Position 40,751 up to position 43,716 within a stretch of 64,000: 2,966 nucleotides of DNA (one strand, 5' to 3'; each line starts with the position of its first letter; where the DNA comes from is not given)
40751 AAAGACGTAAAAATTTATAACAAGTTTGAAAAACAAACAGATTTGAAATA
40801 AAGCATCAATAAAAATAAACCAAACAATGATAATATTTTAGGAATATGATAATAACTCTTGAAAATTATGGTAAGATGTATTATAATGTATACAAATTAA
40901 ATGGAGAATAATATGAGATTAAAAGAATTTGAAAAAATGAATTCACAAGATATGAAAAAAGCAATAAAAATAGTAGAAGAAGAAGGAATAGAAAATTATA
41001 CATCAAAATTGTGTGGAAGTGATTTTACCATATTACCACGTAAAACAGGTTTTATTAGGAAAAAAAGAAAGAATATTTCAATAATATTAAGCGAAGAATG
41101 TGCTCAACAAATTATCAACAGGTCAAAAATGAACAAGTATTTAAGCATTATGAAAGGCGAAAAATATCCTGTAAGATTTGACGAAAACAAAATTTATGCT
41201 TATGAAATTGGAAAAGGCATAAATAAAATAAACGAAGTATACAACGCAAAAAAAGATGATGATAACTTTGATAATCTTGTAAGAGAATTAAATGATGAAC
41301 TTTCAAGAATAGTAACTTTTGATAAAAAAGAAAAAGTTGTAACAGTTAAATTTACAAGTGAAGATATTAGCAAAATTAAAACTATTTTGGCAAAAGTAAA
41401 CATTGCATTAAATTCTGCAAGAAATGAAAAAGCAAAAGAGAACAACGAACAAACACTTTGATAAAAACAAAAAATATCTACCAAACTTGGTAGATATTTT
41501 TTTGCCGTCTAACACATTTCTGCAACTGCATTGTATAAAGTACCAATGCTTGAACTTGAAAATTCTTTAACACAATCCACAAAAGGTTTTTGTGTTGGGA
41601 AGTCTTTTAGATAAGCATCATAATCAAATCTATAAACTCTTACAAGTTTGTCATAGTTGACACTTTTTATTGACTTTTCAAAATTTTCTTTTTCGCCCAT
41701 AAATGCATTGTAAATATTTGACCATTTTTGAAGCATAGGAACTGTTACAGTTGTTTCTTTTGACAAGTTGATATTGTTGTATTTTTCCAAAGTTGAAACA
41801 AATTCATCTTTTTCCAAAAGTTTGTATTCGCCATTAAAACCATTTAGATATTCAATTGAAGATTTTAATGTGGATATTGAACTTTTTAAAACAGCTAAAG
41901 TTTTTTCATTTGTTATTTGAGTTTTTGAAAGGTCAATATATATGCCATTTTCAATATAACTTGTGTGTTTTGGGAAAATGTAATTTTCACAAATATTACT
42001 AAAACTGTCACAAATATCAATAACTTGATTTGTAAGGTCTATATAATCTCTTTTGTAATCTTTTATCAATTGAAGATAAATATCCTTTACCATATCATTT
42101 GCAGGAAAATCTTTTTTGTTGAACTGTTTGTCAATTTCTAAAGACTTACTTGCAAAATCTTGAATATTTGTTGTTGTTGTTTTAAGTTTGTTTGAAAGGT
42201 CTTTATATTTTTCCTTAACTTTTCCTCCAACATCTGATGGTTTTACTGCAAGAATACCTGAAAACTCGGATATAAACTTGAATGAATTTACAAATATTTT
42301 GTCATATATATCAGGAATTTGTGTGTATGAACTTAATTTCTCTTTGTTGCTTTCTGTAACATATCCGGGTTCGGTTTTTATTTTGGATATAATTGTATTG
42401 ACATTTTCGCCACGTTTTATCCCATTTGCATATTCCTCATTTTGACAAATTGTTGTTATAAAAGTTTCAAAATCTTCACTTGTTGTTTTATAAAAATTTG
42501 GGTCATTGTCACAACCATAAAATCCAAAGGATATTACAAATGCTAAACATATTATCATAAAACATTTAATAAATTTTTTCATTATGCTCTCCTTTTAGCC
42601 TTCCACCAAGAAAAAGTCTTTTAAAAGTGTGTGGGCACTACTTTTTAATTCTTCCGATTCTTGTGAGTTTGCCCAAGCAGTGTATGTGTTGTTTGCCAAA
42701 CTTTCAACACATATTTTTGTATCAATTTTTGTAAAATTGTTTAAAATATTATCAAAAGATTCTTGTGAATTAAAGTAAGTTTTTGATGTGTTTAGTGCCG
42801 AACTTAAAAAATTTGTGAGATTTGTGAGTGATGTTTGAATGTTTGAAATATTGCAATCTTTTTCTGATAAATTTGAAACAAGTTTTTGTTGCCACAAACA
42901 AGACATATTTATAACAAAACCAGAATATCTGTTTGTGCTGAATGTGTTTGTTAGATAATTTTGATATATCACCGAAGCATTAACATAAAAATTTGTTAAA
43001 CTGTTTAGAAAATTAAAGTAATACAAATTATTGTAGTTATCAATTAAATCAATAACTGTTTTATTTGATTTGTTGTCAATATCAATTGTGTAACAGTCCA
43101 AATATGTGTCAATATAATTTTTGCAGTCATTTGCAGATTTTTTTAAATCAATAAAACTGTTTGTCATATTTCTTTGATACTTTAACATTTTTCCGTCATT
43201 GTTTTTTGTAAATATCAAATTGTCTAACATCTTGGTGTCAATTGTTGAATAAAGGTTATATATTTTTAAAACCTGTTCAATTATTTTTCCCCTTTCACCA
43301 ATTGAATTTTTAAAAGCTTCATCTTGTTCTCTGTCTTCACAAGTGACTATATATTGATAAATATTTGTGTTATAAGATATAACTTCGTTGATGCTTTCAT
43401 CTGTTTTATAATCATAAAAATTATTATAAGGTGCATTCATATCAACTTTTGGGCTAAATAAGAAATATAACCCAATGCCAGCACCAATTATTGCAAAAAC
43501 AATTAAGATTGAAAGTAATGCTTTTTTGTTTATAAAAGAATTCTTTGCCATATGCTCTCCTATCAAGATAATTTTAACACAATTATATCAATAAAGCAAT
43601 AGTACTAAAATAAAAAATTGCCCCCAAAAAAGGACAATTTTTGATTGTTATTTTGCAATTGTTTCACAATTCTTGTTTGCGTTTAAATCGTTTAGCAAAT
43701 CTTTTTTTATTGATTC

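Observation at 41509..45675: Operon-like block: two tandem HipA/PI3-4K-like kinases followed by two exported proteins, with no antitoxin-like partner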

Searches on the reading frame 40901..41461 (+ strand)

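Call 3: search_protein_families(library=pfam, proteins=[window:40901-41461:+], max_evalue=1)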
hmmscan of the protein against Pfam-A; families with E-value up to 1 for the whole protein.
window:40901-41461:+ (186 aa): 2 families
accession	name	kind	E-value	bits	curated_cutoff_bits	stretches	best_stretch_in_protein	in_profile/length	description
PF11519.13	DUF3222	-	0.003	18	25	1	11-45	10-45/75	Protein of unknown function (DUF3222)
PF08283.16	Gemini_AL1_M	-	0.016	15.7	24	1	65-136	7-78/107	Geminivirus rep protein central domain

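Call 9: search_protein_families(library=ncbifam, proteins=[window:40901-41461:+], max_evalue=0.1)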
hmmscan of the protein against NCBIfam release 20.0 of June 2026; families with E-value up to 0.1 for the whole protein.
window:40901-41461:+ (186 aa): 1 family
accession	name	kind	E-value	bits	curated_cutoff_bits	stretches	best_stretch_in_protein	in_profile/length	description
NF053653.1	InDiPhoBT2121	equivalog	0.0052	16.4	245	1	87-174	28-113/216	inorganic diphosphatase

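Call 29: search_protein_families(library=padloc, proteins=[window:40901-41461:+], max_evalue=0.1)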
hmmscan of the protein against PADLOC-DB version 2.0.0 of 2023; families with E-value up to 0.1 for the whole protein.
window:40901-41461:+ (186 aa): 0 families

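Call 67: search_protein_families(library=phrogs, proteins=[window:40901-41461:+], max_evalue=0.01)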
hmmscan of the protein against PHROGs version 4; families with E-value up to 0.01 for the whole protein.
window:40901-41461:+ (186 aa): 0 families

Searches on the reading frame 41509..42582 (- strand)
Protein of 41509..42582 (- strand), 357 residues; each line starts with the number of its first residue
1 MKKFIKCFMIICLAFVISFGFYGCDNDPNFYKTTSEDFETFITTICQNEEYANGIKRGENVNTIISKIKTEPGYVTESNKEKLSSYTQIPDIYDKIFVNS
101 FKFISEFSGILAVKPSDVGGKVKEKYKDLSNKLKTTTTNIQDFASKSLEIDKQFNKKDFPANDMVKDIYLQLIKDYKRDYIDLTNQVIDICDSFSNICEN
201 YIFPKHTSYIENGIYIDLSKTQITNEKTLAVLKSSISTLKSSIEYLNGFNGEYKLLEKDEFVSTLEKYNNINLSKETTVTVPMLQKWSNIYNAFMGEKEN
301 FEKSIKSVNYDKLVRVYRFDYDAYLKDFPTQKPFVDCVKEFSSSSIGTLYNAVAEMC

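Call 3: search_protein_families(library=pfam, proteins=[window:41509-42582:-], max_evalue=1)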
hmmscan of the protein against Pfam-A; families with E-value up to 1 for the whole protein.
window:41509-42582:- (357 aa): 2 families
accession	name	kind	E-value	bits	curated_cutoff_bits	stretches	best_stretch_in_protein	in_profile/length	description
PF05823.17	Gp-FAR-1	-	0.029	15.2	29.2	1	99-180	34-119/149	Nematode fatty acid retinoid binding protein (Gp-FAR-1)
PF10775.14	ATP_sub_h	-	0.3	11.5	25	1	159-179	8-28/69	ATP synthase complex subunit h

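Call 9: search_protein_families(library=ncbifam, proteins=[window:41509-42582:-], max_evalue=0.1)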
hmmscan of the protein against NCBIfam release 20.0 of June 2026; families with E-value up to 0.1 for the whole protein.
window:41509-42582:- (357 aa): 0 families

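Call 29: search_protein_families(library=padloc, proteins=[window:41509-42582:-], max_evalue=0.1)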
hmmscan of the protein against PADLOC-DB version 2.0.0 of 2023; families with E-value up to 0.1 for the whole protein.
window:41509-42582:- (357 aa): 0 families

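Call 52: find_homologous_proteins(query=window:41509-42582:-)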
Query window:41509-42582:- (357 aa): 10 proteins with E <= 0.001 among 2774 candidates.
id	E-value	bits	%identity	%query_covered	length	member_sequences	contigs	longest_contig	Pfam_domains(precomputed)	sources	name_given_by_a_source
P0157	1.2e-226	770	98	100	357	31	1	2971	-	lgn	-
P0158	5.0e-207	705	88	100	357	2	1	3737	-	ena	-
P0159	6.7e-182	623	78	100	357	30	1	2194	-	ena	-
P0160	1.1e-139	484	59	100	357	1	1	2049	-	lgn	-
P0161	7.6e-108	379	51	100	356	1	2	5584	-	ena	-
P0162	2.3e-100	355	48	100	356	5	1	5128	-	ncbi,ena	-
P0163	3.8e-88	315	44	100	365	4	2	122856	-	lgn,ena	-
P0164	8.0e-88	314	44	100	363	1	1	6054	-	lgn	-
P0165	2.3e-71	259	36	100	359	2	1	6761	-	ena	-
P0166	2.3e-69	253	37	100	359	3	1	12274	-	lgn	-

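Call 53: find_encoding_contigs(protein=P0163, flank=8000, max_places=2)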
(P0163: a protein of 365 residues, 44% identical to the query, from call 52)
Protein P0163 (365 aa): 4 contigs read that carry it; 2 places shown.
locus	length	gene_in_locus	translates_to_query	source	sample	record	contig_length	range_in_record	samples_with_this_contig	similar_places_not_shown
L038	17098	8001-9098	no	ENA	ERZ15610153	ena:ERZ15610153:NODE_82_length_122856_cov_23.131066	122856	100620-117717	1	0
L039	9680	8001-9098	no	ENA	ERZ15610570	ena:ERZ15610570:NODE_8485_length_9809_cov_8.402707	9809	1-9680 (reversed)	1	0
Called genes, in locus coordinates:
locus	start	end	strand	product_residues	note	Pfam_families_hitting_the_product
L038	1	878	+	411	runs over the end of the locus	-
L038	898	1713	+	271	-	PF00590:TP_methylase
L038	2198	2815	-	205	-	-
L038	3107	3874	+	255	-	PF01026:TatD_DNase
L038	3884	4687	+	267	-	PF00398:RrnaAD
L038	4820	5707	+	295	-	-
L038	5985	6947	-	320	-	-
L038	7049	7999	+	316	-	-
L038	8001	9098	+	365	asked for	-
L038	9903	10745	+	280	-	PF12710:HAD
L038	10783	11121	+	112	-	-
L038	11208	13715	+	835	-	PF02739:5_3_exonuc_N, PF01367:5_3_exonuc, PF00476:DNA_pol_A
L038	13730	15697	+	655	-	PF07581:Glug (faint)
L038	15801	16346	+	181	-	PF01464:SLT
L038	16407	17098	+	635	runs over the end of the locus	PF01336:tRNA_anti-codon, PF00152:tRNA-synt_2, PF01588:tRNA_bind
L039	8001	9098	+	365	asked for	-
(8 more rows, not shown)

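Call 54: find_encoding_contigs(protein=P0166, flank=8000, max_places=2)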
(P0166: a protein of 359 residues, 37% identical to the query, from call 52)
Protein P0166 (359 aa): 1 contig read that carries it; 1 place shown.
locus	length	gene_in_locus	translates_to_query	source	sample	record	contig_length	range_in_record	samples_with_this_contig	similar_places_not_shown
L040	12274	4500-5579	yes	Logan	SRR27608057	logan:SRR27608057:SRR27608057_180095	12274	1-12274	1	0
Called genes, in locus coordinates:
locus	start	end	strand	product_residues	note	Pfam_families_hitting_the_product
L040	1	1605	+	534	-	?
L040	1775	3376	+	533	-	-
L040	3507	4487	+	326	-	-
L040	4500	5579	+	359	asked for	-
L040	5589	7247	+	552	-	PF00749:tRNA-synt_1c, PF19269:Anticodon_2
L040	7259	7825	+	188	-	PF00293:NUDIX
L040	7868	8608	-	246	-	-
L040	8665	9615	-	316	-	-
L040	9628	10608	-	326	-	-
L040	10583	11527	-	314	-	-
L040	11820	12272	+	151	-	?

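Call 55: find_encoding_contigs(protein=P0162, flank=8000, max_places=2)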
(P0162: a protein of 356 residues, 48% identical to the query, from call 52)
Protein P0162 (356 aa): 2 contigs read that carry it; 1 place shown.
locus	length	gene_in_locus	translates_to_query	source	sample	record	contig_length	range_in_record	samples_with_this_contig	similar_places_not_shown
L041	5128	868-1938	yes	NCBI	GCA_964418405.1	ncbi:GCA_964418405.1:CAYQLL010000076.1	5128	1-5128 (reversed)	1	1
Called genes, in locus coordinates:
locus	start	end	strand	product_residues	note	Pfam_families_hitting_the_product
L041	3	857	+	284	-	?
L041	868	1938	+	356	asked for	-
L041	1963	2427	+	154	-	PF00383:dCMP_cyt_deam_1, PF14437:MafB19-deam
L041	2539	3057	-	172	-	-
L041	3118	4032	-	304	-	-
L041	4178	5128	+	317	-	?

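Call 67: search_protein_families(library=phrogs, proteins=[window:41509-42582:-], max_evalue=0.01)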
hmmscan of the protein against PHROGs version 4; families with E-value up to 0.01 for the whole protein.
window:41509-42582:- (357 aa): 0 families

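Call 71: predict_structure(alignment_id=A5)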
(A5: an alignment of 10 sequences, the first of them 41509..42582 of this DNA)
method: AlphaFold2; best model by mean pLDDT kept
length: 357 residues; sequences in the alignment: 10
mean_pLDDT: 87.5   pTM: 0.83
mean pLDDT of the five models: 87.5, 86.0, 83.6, 83.4, 79.5
residues with pLDDT >= 90: 195; 70-90: 135; 50-70: 23; < 50: 4
segments of 3 or more residues with pLDDT < 50: 21-24
pLDDT, mean of each block of 10 residues (from residue 1): 69 64 64 96 95 88 90 85 87 92 93 88 94 97 87 75 83 87 94 94 86 91 91 95 84 74 93 84 96 95 90 81 91 92 95 92
secondary structure, 60 per line:
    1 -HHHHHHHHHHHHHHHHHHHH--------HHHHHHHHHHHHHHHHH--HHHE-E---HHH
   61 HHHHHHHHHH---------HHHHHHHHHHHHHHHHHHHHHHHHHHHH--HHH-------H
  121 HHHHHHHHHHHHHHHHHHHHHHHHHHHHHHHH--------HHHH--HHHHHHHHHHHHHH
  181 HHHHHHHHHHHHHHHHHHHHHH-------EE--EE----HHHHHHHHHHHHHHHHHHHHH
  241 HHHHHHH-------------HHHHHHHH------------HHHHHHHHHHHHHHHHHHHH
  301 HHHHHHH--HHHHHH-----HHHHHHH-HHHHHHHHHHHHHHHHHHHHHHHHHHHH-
elements in order: H2-21 H30-46 H58-70 H80-107 H120-152 H161-164 H167-202 H220-247 H261-268 H281-307 H310-315 H321-327 H329-356

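Call 75: fold_search(model_id=the predicted structure, library=pdb)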
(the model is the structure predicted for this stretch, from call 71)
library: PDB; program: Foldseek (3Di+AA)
matches with E <= 10: 137; with E <= 0.001: 0
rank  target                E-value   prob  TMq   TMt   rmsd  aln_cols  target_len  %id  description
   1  7p5m_A                9.2e-02  0.23  0.14  0.13  33.3       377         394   10  Cryo-EM structure of human TTYH2 in lipid nanodiscs (released 2021-08-11)
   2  9g71_A                1.9e-01  0.12  0.11  0.11  34.5       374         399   10  Cryo-EM structure of TTYH2 in complex with lipids in GDN (released 2025-05-21)
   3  7upp_B                3.9e-01  0.14  0.14  0.16  23.2       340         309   12  Crystal structure of designed heterotrimeric assembly DHT03_2arm_A21/B21/C long (released 2022-12-14)
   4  7p54_A                4.1e-01  0.09  0.12  0.11  33.9       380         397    7  Cryo-EM structure of human TTYH2 in GDN (released 2021-08-11)
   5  9hdd_A                4.2e-01  0.20  0.18  0.17  20.7       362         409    8  Sla2 C-terminal region (Residues 560-968) (REND and THATCH domains) (released 2025-05-21)
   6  3dyj_A                4.2e-01  0.13  0.15  0.16  22.8       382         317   11  Crystal Structure of the R11R12 Domains of Talin (released 2009-01-27)
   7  7rtt_B                8.2e-01  0.08  0.12  0.11  35.4       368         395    8  Cryo-EM structure of a TTYH2 cis-dimer (released 2021-08-25)
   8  9lqy_A                1.0e+00  0.07  0.13  0.15  23.6       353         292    9  Cryo-EM structure of the AMG986-bound state 2a of APLNR homodimer (released 2026-02-04)
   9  7upp_A                1.1e+00  0.05  0.11  0.12  24.3       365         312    9  Crystal structure of designed heterotrimeric assembly DHT03_2arm_A21/B21/C long (released 2022-12-14)
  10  4k34_A                1.2e+00  0.05  0.13  0.12  25.2       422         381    8  Crystal structures of CusC review conformational changes accompanying folding and transmembrane channel formation (released 2013-10-16)
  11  9qn7_B                1.5e+00  0.09  0.17  0.18  24.4       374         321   12  Structure of talin in complex with a peptide fragment (released 2025-10-08)
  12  7pp1                  1.5e+00  0.04  0.13  0.13  30.2       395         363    8  Crystal structure of the P2Y12 receptor in complex with the inverse agonist selatogrel. (released 2022-11-02)
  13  3rh3_B                1.6e+00  0.21  0.22  0.29  16.6       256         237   12  Crystal structure of an Uncharacterized DUF3829-like protein (BT_1908) from BACTEROIDES THETAIOTAOMICRON VPI-5482 at 2 (released 2011-05-04)
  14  8r5s_A                1.7e+00  0.13  0.18  0.23  15.8       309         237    7  t113 - De-novo designed soluble homotetramer (released 2024-11-27)
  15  5i6j                  1.8e+00  0.04  0.13  0.12  44.9       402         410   13  Crystal Structure of SRGAP2 F-BARx (released 2017-03-08)
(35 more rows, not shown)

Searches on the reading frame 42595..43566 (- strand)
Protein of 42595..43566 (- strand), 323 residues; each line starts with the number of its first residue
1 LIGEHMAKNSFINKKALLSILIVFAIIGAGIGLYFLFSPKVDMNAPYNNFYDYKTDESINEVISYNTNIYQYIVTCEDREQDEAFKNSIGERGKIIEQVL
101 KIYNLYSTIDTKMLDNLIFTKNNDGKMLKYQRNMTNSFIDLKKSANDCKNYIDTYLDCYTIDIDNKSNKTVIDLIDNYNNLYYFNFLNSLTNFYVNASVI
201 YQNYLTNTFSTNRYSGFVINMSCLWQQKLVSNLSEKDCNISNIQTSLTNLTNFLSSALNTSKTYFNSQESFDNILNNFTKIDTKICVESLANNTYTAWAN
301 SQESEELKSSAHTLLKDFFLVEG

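Call 3: search_protein_families(library=pfam, proteins=[window:42595-43566:-], max_evalue=1)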
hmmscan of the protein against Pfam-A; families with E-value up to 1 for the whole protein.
window:42595-43566:- (323 aa): 3 families
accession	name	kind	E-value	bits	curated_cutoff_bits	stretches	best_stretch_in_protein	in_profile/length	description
PF23289.1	Spectrin_5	-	0.066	13.7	27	1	235-290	4-58/80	Guanine nucleotide exchange factor DBS-like, spectrin-like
PF05288.16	Pox_A3L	-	0.19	12.2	25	0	247-279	16-48/70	Poxvirus A3L Protein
PF13012.11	MitMem_reg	-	0.22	11.8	26.6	1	94-143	61-110/113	Maintenance of mitochondrial structure and function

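Call 9: search_protein_families(library=ncbifam, proteins=[window:42595-43566:-], max_evalue=0.1)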
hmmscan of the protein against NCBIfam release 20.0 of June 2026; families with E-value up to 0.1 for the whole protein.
window:42595-43566:- (323 aa): 0 families

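Call 29: search_protein_families(library=padloc, proteins=[window:42595-43566:-], max_evalue=0.1)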
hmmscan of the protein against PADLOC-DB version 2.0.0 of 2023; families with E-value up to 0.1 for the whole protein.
window:42595-43566:- (323 aa): 0 families

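Call 67: search_protein_families(library=phrogs, proteins=[window:42595-43551:-], max_evalue=0.01)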
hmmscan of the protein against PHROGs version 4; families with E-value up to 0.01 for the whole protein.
window:42595-43551:- (318 aa): 0 families
